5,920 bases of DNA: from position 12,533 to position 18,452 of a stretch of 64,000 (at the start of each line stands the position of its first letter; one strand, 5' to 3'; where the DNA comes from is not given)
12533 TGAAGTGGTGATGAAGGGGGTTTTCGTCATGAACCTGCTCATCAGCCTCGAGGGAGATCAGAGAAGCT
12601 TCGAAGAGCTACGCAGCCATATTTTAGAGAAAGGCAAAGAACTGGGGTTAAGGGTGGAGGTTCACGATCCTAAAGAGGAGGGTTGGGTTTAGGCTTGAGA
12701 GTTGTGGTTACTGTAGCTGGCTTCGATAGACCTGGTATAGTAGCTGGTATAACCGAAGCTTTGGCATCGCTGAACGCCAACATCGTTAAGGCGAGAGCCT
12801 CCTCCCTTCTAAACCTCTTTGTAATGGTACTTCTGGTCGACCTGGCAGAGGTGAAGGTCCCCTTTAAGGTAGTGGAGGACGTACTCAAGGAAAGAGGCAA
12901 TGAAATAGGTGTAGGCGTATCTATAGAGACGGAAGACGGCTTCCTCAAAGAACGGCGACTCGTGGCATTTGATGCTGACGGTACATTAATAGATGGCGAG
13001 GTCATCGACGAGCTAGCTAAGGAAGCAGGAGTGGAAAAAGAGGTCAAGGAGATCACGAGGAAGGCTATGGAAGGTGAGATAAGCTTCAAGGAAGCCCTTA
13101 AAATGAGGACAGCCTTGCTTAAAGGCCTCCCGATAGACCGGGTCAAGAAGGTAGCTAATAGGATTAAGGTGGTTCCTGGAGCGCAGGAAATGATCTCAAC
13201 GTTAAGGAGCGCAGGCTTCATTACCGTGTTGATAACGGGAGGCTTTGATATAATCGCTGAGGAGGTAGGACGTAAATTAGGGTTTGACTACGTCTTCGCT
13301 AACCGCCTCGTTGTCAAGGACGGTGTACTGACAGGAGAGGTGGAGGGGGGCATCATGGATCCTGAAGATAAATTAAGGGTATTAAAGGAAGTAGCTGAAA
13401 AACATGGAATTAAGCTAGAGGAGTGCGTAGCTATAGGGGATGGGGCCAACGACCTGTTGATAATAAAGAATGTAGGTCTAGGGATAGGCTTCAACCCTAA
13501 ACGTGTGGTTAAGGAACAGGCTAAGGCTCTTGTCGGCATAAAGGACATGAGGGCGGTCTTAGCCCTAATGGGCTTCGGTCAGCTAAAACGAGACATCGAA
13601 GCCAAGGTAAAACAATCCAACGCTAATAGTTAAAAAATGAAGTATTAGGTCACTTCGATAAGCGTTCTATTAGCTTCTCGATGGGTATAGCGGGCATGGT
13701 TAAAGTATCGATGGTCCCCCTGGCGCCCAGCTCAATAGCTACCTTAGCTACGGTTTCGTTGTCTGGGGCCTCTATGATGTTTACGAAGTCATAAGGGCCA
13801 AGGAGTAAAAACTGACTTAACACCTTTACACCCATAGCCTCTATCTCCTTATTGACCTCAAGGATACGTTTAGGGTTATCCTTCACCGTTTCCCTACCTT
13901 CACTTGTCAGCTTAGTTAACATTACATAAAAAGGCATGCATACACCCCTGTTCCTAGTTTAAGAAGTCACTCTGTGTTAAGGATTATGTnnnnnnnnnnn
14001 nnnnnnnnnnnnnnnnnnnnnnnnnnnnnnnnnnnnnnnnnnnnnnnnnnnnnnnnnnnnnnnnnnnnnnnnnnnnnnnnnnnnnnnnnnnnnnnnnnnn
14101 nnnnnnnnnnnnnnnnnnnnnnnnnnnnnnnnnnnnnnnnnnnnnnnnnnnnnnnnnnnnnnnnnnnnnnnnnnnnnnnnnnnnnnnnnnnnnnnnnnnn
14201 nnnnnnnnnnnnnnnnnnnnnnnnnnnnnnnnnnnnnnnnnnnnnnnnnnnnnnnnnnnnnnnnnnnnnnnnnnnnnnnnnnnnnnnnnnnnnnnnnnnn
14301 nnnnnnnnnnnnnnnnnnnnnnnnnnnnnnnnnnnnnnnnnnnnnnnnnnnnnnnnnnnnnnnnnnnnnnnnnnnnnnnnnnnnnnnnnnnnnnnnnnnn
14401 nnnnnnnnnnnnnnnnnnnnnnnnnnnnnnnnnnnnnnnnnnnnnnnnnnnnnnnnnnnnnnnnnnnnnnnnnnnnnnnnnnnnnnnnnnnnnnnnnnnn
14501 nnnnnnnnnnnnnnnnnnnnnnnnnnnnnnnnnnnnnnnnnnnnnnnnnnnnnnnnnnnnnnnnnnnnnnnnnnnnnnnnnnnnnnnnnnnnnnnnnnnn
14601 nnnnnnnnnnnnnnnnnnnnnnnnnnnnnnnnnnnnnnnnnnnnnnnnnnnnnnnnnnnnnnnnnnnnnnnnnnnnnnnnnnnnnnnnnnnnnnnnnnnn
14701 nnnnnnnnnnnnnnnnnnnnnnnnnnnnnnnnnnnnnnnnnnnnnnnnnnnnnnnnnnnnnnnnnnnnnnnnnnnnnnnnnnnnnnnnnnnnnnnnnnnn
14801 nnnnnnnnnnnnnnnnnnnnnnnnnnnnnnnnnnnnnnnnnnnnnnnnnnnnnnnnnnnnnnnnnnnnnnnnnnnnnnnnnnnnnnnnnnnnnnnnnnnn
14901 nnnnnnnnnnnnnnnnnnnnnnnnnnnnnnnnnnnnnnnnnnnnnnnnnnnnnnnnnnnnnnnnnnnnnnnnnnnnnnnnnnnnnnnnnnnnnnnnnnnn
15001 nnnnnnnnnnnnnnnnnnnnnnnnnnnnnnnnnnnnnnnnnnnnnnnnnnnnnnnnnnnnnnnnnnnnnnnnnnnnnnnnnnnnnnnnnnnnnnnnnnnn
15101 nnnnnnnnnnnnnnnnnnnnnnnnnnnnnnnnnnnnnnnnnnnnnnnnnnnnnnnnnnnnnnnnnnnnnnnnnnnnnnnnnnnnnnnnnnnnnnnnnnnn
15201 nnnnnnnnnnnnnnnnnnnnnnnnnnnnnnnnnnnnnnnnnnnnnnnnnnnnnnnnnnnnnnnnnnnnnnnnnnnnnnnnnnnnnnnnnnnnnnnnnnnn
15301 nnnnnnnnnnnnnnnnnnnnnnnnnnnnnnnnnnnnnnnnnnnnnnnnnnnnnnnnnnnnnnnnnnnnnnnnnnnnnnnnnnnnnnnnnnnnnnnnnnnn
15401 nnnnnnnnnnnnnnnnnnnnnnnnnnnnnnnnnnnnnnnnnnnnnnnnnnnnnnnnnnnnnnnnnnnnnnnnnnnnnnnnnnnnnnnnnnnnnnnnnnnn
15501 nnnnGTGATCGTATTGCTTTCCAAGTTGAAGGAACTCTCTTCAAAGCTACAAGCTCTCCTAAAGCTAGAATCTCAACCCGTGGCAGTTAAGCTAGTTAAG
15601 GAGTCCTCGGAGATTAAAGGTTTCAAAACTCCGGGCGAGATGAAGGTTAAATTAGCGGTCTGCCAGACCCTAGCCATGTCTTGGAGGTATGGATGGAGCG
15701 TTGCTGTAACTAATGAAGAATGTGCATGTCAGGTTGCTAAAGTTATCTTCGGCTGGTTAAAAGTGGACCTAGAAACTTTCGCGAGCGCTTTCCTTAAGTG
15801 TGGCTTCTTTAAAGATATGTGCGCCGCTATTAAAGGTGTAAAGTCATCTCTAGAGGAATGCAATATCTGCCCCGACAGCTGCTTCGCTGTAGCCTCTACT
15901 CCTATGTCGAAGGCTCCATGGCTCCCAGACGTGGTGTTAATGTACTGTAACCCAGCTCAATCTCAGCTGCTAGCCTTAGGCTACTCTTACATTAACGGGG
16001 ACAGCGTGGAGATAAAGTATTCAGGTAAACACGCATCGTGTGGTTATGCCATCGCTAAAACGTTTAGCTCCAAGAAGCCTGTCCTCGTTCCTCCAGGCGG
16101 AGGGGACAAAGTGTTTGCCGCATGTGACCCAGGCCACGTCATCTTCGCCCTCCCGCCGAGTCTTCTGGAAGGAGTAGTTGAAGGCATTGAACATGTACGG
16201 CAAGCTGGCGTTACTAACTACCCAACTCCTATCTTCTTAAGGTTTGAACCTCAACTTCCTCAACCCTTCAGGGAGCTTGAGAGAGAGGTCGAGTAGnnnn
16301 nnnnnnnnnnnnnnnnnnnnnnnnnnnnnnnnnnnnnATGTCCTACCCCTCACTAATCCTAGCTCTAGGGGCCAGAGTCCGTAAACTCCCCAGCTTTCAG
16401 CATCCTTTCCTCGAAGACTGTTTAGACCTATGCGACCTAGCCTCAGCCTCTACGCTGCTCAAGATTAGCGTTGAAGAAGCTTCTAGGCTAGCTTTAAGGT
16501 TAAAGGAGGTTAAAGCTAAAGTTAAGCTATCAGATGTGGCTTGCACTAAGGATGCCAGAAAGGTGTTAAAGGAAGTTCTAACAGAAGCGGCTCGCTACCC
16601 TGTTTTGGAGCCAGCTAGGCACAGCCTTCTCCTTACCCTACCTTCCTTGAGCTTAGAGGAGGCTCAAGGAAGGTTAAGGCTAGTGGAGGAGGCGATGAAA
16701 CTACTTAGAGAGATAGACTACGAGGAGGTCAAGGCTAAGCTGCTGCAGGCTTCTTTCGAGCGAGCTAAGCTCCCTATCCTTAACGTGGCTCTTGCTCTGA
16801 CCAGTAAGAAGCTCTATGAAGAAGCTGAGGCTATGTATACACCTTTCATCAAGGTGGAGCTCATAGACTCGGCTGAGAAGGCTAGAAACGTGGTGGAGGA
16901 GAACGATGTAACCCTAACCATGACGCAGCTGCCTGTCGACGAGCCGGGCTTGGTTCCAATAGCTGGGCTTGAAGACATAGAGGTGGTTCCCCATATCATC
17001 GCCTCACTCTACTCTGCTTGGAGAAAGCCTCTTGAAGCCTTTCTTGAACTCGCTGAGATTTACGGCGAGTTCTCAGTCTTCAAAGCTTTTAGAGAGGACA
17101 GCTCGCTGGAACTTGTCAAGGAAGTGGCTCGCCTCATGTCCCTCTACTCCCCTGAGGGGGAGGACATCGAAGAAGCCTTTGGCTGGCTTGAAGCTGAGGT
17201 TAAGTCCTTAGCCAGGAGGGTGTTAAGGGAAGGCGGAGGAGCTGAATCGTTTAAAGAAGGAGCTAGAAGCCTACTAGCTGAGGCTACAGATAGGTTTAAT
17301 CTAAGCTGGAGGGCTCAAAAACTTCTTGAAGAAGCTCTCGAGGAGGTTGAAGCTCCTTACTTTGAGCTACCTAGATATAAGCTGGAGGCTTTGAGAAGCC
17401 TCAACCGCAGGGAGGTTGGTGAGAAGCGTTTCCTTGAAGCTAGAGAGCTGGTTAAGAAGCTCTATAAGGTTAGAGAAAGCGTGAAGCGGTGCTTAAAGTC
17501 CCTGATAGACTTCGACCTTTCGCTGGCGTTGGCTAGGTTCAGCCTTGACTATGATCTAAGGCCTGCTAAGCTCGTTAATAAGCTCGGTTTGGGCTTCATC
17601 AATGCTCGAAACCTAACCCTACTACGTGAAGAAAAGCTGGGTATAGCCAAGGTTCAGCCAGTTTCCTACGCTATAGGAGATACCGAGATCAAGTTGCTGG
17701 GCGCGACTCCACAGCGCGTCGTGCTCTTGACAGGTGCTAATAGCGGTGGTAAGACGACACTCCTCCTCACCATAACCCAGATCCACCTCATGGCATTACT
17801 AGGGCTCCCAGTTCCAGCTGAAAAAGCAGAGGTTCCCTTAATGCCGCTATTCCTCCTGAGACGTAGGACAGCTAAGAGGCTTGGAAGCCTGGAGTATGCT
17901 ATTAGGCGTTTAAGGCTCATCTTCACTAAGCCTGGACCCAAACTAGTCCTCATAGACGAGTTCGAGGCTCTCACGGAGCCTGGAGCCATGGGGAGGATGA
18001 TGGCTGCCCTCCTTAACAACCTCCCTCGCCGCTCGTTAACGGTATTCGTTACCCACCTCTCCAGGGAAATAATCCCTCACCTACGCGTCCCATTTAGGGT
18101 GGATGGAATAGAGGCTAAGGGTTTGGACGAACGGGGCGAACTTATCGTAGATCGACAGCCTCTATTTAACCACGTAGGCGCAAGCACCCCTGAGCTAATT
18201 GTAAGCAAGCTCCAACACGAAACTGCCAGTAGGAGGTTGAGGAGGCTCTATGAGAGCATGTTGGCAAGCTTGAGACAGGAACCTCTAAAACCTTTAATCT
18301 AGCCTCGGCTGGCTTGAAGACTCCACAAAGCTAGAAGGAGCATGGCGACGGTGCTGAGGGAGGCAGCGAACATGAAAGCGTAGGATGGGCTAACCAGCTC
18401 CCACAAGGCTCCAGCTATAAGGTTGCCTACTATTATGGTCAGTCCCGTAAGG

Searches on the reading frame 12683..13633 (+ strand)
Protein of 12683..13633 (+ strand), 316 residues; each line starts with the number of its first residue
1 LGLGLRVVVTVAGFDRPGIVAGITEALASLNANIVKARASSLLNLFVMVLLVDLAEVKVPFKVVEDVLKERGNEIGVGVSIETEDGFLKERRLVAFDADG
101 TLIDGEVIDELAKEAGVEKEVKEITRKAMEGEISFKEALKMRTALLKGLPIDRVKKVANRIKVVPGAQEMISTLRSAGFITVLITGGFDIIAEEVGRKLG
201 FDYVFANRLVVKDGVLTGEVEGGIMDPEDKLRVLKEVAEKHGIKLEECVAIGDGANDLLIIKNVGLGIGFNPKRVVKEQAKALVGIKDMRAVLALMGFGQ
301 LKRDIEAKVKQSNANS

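Call 16: search_protein_families(library=pfam, proteins=[window:12683-13633:+])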
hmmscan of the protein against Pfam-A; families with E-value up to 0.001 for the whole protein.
window:12683-13633:+ (316 aa): 8 families
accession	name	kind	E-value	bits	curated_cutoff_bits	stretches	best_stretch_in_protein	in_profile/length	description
PF12710.13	HAD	-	8.8e-33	114.8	27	1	94-258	1-185/189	haloacid dehalogenase-like hydrolase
PF00702.32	Hydrolase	-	2.9e-28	100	26.4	1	92-265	2-191/191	haloacid dehalogenase-like hydrolase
PF08282.18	Hydrolase_3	-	1.7e-09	38.3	20.9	1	229-292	187-251/255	haloacid dehalogenase-like hydrolase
PF13740.12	ACT_6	-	2.3e-08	34.3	23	1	7-80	3-74/76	ACT domain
PF13419.12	HAD_2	-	7.4e-07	29.9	23.8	1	95-265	2-172/178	Haloacid dehalogenase-like hydrolase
PF06888.18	Put_Phosphatase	-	4.1e-06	26.8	27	1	93-206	2-117/234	Putative Phosphatase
PF01842.31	ACT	-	4.8e-05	23.5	27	1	9-55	3-52/66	ACT domain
PF13291.12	ACT_4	-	0.00032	21.8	27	1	7-55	7-57/80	ACT domain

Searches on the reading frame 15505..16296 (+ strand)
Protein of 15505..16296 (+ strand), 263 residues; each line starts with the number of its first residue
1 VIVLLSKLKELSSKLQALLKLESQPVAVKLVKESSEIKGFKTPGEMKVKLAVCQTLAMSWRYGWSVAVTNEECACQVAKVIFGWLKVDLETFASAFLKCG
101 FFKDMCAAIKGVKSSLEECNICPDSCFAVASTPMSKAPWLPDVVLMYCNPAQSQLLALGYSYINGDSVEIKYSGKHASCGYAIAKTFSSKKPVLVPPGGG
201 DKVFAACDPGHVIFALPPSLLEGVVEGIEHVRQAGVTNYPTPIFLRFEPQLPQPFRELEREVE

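Call 17: search_protein_families(library=pfam, proteins=[window:15505-16296:+])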
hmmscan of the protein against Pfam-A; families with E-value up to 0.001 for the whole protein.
window:15505-16296:+ (263 aa): 1 family
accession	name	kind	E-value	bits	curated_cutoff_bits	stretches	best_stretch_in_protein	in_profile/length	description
PF02596.20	DUF169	-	4.5e-41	141.4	27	1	14-227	1-209/209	Uncharacterised ArCR, COG2043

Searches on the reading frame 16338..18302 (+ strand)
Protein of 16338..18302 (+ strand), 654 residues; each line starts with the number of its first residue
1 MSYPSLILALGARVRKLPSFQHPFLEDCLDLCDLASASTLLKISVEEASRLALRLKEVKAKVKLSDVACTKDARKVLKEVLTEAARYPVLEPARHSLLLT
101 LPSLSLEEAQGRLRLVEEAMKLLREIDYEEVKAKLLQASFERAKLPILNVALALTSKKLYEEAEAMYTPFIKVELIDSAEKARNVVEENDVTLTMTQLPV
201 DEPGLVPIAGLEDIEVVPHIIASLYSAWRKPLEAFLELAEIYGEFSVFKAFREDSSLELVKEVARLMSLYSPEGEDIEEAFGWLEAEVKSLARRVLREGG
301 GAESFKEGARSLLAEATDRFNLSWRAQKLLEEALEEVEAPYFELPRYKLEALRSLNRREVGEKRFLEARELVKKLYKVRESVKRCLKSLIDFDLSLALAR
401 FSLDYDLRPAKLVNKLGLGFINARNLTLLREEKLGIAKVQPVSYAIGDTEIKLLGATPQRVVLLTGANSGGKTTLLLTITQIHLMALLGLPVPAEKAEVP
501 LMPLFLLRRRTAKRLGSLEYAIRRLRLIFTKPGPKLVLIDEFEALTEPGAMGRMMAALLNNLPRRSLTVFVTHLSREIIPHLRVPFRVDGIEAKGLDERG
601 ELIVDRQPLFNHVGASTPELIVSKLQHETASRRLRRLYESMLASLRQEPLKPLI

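Call 17: search_protein_families(library=pfam, proteins=[window:16338-18302:+])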
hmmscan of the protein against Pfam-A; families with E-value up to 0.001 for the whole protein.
window:16338-18302:+ (654 aa): 1 family
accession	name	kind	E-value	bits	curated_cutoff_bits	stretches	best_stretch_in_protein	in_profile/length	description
PF00488.27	MutS_V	-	1e-05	26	30.2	1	463-505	2-44/188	MutS domain V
